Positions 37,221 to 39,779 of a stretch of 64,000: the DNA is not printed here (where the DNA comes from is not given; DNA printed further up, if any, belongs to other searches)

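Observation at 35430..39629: Molybdenum hydroxylase with reversed subunit order (Moco subunit first, fused FeS-FAD second) co-transcribed with a CDA-fold deaminase and lacking an XdhC-type chaperone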

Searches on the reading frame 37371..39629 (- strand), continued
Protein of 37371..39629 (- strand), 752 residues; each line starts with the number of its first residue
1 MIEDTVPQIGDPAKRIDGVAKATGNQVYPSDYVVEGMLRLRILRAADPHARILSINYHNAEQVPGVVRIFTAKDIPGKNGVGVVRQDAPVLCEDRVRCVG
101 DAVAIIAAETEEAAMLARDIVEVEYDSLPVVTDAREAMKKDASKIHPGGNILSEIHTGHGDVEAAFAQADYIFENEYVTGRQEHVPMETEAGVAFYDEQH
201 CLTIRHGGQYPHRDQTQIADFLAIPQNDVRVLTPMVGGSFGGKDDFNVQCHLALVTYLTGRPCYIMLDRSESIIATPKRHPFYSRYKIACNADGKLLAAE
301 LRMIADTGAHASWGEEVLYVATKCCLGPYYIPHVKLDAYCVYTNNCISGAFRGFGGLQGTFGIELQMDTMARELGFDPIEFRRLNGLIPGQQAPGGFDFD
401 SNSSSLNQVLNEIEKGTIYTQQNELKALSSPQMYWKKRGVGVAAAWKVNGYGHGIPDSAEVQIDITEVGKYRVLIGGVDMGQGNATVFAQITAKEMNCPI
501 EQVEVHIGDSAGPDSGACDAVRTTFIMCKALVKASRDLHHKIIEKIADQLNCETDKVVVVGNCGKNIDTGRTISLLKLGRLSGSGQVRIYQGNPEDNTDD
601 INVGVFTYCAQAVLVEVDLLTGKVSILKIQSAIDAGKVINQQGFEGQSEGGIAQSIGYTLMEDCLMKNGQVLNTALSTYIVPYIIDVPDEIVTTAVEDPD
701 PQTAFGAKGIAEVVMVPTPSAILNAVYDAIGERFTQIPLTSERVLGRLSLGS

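Call 58: find_encoding_contigs(protein=P0039, flank=10000, max_places=1)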
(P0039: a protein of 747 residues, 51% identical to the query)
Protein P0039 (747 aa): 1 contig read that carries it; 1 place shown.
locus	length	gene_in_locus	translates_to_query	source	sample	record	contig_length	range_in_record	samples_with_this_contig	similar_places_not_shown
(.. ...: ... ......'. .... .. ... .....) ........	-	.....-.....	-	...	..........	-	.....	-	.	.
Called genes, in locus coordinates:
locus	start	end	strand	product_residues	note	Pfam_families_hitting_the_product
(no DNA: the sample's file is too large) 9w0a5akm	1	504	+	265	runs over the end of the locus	PF00392:GntR, PF07702:UTRA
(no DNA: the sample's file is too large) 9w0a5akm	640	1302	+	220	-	PF02607:B12-binding_2, PF02310:B12-binding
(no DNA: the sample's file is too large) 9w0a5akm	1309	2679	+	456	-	PF05369:MtmB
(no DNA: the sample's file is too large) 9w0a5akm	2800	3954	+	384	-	PF02608:Bmp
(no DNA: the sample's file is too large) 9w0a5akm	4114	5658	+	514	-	PF00005:ABC_tran, PF13304:AAA_21 (faint), PF00005:ABC_tran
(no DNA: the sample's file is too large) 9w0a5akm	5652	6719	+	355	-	PF02653:BPD_transp_2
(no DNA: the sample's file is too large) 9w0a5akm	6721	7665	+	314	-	PF02653:BPD_transp_2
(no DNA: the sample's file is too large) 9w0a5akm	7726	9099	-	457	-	PF05369:MtmB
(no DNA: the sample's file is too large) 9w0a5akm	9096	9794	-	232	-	PF02607:B12-binding_2, PF02310:B12-binding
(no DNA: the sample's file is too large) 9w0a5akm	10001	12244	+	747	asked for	PF01315:Ald_Xan_dh_C, PF02738:MoCoBD_1, PF20256:MoCoBD_2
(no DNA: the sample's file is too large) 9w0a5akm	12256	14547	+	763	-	PF01315:Ald_Xan_dh_C, PF02738:MoCoBD_1, PF20256:MoCoBD_2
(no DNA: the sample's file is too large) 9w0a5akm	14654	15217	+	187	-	PF02525:Flavodoxin_2, PF03358:FMN_red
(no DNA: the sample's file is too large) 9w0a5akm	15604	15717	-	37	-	-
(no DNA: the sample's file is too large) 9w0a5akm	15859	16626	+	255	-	PF00392:GntR, PF07702:UTRA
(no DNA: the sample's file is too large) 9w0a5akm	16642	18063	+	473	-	PF05369:MtmB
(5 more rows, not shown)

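Call 59: find_encoding_contigs(protein=P0041, flank=10000, max_places=1)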
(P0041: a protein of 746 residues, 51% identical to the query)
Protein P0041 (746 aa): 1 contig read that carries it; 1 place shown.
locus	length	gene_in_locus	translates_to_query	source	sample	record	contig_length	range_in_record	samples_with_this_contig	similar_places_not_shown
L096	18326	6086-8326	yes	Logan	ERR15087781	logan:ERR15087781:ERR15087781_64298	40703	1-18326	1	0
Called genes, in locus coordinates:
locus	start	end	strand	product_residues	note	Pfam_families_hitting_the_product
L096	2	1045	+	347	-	?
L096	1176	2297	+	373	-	PF02608:Bmp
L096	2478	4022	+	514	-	PF00005:ABC_tran, PF13304:AAA_21 (faint), PF00005:ABC_tran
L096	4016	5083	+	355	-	PF02653:BPD_transp_2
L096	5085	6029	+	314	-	PF02653:BPD_transp_2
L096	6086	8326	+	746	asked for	PF01315:Ald_Xan_dh_C, PF02738:MoCoBD_1, PF20256:MoCoBD_2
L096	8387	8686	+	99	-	PF20116:DUF6506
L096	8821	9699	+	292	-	PF00941:FAD_binding_5, PF03450:CO_deh_flav_C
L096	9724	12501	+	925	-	PF00111:Fer2 (weak), PF01799:Fer2_2, PF01315:Ald_Xan_dh_C, PF02738:MoCoBD_1, PF20256:MoCoBD_2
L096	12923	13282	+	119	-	PF05706:CDKN3 (weak), PF00782:DSPc, PF22785:Tc-R-P, PF22784:PTP-SAK, PF00102:Y_phosphatase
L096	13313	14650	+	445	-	PF01979:Amidohydro_1, PF07969:Amidohydro_3 (faint)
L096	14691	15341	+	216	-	PF03807:F420_oxidored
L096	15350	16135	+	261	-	PF01996:F420_ligase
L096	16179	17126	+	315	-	PF01933:CofD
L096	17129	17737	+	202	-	PF01983:CofC, PF12804:NTP_transf_3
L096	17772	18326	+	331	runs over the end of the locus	PF00296:Bac_luciferase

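Call 60: find_encoding_contigs(protein=P0023, flank=10000, max_places=1)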
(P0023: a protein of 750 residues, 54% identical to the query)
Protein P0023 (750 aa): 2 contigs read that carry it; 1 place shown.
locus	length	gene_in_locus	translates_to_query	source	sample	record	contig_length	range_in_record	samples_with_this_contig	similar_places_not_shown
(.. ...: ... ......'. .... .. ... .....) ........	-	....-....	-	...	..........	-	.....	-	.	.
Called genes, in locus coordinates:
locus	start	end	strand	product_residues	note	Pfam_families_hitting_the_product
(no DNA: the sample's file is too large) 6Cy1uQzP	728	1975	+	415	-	PF07969:Amidohydro_3, PF01979:Amidohydro_1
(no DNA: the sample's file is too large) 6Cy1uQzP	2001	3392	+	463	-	PF05369:MtmB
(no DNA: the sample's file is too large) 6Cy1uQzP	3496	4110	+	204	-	PF00440:TetR_N, PF17922:TetR_C_17, PF13977:TetR_C_6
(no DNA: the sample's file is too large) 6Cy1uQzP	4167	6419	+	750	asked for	PF01315:Ald_Xan_dh_C, PF02738:MoCoBD_1, PF20256:MoCoBD_2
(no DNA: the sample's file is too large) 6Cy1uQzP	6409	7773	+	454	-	PF00111:Fer2, PF01799:Fer2_2, PF00941:FAD_binding_5, PF03450:CO_deh_flav_C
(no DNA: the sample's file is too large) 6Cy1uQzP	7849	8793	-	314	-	PF02653:BPD_transp_2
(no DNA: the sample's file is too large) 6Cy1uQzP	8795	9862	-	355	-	PF02653:BPD_transp_2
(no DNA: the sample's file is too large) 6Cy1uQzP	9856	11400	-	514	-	PF00005:ABC_tran, PF13304:AAA_21 (faint), PF00005:ABC_tran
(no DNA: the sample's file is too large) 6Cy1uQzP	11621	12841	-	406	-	PF02608:Bmp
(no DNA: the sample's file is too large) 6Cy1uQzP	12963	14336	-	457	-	PF05369:MtmB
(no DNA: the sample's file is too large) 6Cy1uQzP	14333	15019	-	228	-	PF02607:B12-binding_2, PF02310:B12-binding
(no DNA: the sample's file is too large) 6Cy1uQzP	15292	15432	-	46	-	-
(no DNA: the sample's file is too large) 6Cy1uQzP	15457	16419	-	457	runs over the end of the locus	PF05369:MtmB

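Call 66: search_solved_structures(query=L006:5546-6604:+, max_evalue=1e-10)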
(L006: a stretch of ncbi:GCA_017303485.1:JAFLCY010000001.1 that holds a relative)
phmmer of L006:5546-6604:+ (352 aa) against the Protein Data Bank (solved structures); distinct sequences matched with E-value up to 1e-10: 12.
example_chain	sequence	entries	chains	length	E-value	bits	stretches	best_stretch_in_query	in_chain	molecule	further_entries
6icl_A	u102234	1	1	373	3.4e-65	223.4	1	5-329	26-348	Methylxanthine N3-demethylase NdmB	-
6icp_A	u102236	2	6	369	4.4e-64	219.8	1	11-334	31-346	Methylxanthine N1-demethylase NdmA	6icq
6ick_A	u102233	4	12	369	7.7e-63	215.7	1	11-334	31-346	Methylxanthine N1-demethylase NdmA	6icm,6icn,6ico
6wnc_A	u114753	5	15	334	5.5e-35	124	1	30-326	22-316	SxtDIOX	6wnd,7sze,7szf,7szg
6wn3_A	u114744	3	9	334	1.7e-33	119.1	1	27-185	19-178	SxtT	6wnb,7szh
7qwt_A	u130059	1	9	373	2.8e-19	72.3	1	38-193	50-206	Rieske (2Fe-2S) domain protein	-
7fhr_A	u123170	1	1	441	1.9e-16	63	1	14-133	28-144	Putative Phthalate 4,5-dioxygenase, subunit alpha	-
3gb4_A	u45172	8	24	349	6.7e-14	54.6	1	39-179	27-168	DdmC | Dicamba O-demethylase, oxygenase component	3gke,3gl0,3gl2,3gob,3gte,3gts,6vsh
4qdc_A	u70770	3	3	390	9.7e-14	54.1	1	30-176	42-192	3-ketosteroid 9alpha-hydroxylase oxygenase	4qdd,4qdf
9ina_A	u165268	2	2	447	2.4e-13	52.8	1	13-176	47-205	Rieske (2Fe-2S) domain protein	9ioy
2zyl_A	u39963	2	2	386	5.6e-12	48.3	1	27-176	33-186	POSSIBLE OXIDOREDUCTASE | 3-ketosteroid-9-alpha-monooxygenase oxygenase subunit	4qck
4qdf_B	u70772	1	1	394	2.2e-11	46.4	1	27-176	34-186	3-ketosteroid 9alpha-hydroxylase oxygenase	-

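Call 75: search_dna_similar(query=window:37371-39629:-, collection=plasmids, mode=protein, max_rows=15, max_evalue=1e-80)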
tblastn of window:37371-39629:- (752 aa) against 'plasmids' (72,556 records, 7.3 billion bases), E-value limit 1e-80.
Records with a match: 111; places in all: 111; records where one place covers at least 80% of the query: 111.
Best place of each record, by identity: <60% 111.
By first word of the organism name: Sinorhizobium 60; Sulfitobacter 11; Rhizobium 10; Clostridium 9; Ensifer 7; Shinella 3; Cupriavidus 2; Paracoccus 2; Streptomyces 2; Nonomuraea 1; and 4 more.
By predicted mobility (MOB-suite, as given by PLSDB): mobilizable 57; non-mobilizable 48; conjugative 6.
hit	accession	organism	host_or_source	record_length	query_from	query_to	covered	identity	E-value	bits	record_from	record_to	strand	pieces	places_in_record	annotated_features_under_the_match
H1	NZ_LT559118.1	Nonomuraea gerenzanensis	-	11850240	14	745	97%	39.5%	8e-141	465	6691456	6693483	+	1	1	none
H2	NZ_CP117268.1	Rhizobium rhododendri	Rhododendron sp.,pure bacterial ...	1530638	15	733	96%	36.8%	9e-115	389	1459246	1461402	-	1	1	record has no annotation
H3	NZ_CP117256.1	Rhizobium tumorigenes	Rubus sp.,pure bacterial culture,Aerial ...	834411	15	733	96%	36.7%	9e-115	389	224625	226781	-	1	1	molybdopterin cofactor-binding domain-containing protein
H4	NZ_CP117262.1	Rhizobium tumorigenes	Rubus sp.,pure bacterial culture,Aerial ...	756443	15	733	96%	36.6%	2e-113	385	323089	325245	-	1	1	molybdopterin cofactor-binding domain-containing protein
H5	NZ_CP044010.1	Rhizobium sp. BG6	Prosopis cineraria,pure bacterial ...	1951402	15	742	97%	35.7%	9e-117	395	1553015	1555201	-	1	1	none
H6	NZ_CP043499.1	Rhizobium grahamii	Prosopis cineraria,pure bacterial ...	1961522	15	742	97%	35.7%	9e-117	395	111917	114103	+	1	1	none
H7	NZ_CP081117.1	Sulfitobacter pontiacus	-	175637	9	748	98%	33.4%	1e-89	316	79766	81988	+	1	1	molybdopterin cofactor-binding domain-containing protein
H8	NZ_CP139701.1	Sulfitobacter pontiacus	Bacterial Culture,hydrothermal vent ...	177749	9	748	98%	33.4%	1e-89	316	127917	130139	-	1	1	molybdopterin cofactor-binding domain-containing protein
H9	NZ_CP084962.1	Sulfitobacter pontiacus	cell culture,Seawater from the North ...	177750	9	748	98%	33.4%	1e-89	316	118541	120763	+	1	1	molybdopterin cofactor-binding domain-containing protein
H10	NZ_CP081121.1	Sulfitobacter sp. S190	-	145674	9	744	98%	33.6%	1e-90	318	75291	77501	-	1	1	molybdopterin-dependent oxidoreductase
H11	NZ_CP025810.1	Sulfitobacter sp. SK025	Marine surface water,North Sea (surface ...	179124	9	748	98%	33.2%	4e-90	317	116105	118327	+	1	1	molybdopterin cofactor-binding domain-containing protein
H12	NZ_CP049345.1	Sulfitobacter pontiacus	-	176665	9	748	98%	33.2%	2e-89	315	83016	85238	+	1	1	molybdopterin cofactor-binding domain-containing protein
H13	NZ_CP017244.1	Rhizobium etli 8C-3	Phaseolus vulgaris,cell culture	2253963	9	745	98%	33.3%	4e-95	332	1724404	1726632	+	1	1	record has no annotation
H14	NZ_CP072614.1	Sulfitobacter sp. CB2047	-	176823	9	748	98%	33.1%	1e-88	313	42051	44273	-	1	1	molybdopterin cofactor-binding domain-containing protein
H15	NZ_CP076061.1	Cupriavidus sp. EM10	Pure-cultured cell,sewage water sludge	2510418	9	745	98%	33.2%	1e-90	319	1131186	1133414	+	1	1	none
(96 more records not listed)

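Call 76: get_annotated_region(hit=H3, flank=6000)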
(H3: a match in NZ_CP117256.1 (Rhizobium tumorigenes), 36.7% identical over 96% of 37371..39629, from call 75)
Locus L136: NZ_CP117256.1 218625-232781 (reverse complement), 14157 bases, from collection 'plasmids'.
description: Rhizobium tumorigenes strain 1078 plasmid pRt1078, complete sequence
organism: Rhizobium tumorigenes (NCBI taxid 2041385)
taxonomy: Bacteria; Pseudomonadota; Alphaproteobacteria; Hyphomicrobiales; Rhizobiaceae; Rhizobium; Rhizobium tumorigenes
host: -; source: Rubus sp.,pure bacterial culture,Aerial tumor; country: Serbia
typing (MOB-suite, as given by PLSDB): non-mobilizable
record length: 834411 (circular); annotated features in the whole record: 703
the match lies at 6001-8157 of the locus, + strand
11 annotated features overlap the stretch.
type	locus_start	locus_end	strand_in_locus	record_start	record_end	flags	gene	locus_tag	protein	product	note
CDS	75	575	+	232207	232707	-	-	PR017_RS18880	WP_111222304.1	thiamine pyrophosphate-binding protein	-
CDS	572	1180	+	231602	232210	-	-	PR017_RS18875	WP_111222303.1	thiamine pyrophosphate-dependent enzyme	-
CDS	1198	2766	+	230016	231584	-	-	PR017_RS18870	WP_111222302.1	GMC family oxidoreductase N-terminal domain-containing protein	-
CDS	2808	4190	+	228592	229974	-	-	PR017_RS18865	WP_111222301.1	amidohydrolase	-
CDS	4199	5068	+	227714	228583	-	-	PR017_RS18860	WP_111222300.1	aromatic ring-hydroxylating dioxygenase subunit alpha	-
CDS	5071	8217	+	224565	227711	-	-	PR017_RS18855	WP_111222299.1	molybdopterin cofactor-binding domain-containing protein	-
CDS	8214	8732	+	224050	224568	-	-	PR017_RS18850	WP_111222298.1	(2Fe-2S)-binding protein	-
CDS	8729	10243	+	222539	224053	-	-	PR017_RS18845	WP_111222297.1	aldehyde dehydrogenase family protein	-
CDS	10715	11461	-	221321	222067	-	-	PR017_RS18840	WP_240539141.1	GntR family transcriptional regulator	-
CDS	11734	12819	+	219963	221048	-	-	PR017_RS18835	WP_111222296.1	ABC transporter substrate-binding protein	-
CDS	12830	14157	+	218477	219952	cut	-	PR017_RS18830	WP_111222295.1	sugar ABC transporter ATP-binding protein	-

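Call 77: get_annotated_region(hit=H7, flank=6000)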
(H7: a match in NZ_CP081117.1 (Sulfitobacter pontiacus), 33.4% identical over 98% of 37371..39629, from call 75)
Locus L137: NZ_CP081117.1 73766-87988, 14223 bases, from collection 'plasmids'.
description: Sulfitobacter pontiacus strain W028 plasmid unnamed1, complete sequence
organism: Sulfitobacter pontiacus (NCBI taxid 60137)
taxonomy: Bacteria; Pseudomonadota; Alphaproteobacteria; Rhodobacterales; Roseobacteraceae; Sulfitobacter; Sulfitobacter pontiacus
host: -; source: -; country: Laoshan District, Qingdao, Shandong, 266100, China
typing (MOB-suite, as given by PLSDB): non-mobilizable
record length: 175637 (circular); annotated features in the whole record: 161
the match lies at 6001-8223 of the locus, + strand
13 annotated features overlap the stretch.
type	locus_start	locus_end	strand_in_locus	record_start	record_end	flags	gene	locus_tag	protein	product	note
CDS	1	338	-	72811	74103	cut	-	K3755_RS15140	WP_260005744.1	3-hydroxyacyl-CoA dehydrogenase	GO:0006631 - fatty acid metabolic process [Evidence IEA]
CDS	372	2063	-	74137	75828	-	-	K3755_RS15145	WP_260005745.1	AMP-binding protein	-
CDS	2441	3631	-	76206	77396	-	-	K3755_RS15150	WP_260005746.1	amidohydrolase family protein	-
CDS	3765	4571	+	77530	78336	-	-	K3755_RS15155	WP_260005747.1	ferredoxin--NADP reductase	-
CDS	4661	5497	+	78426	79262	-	-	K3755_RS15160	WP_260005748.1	xanthine dehydrogenase family protein subunit M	-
CDS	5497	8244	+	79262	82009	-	-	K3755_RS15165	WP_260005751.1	molybdopterin cofactor-binding domain-containing protein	-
CDS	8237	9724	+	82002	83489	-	-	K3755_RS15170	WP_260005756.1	6-hydroxynicotinate reductase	-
CDS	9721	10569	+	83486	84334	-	-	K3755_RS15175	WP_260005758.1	UPF0280 family protein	-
CDS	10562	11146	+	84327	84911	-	-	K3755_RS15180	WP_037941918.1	amino acid synthesis family protein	-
CDS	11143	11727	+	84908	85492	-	-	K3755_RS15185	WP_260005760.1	amino acid synthesis family protein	-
CDS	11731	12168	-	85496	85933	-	-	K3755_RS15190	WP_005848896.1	MarR family transcriptional regulator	GO:0006355 - regulation of DNA-templated transcription [Evidence IEA]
CDS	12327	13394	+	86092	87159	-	-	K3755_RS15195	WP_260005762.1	aromatic ring-hydroxylating dioxygenase subunit alpha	-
CDS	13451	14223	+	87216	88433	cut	-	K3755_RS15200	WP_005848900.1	ABC transporter substrate-binding protein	-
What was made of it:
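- Tried and rejected: The best hits were under 40% identical and had different architectures, for example a Rhizobium Moco fusion with a separate FeS subunit, and a Sulfitobacter cluster with 6-hydroxynicotinate reductase (calls 75-77).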
